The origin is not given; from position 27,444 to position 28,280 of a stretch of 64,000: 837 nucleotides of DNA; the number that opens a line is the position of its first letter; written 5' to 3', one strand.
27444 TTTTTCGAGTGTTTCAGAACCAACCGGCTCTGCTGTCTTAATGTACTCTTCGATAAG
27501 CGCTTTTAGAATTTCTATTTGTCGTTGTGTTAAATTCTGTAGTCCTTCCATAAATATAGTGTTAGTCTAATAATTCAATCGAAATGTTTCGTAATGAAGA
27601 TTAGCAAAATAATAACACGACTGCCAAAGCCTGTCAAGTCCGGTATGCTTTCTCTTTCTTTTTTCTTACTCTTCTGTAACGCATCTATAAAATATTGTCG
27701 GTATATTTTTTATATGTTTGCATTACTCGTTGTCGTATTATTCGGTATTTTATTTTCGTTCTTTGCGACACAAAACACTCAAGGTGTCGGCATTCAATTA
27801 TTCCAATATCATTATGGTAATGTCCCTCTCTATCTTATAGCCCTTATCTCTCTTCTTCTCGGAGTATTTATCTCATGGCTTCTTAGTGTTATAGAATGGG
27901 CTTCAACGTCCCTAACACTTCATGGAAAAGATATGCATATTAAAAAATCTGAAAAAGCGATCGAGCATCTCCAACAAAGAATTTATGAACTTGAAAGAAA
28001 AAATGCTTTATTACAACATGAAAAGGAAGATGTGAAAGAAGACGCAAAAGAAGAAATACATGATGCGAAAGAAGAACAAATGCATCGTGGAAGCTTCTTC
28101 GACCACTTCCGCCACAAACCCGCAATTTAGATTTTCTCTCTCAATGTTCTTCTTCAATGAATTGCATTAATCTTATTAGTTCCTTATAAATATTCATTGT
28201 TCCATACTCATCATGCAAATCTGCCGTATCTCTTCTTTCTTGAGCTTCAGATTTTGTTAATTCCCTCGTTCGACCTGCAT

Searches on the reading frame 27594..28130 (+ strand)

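Call 50: search_protein_families(library=pfam, proteins=[window:27594-28130:+], max_evalue=0.00001)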
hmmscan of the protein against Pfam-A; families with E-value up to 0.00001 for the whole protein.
window:27594-28130:+ (178 aa): 1 family
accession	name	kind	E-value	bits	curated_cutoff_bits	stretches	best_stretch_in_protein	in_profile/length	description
PF06305.16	LapA_dom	-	1.2e-09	38.3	28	1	60-123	1-63/64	Lipopolysaccharide assembly protein A domain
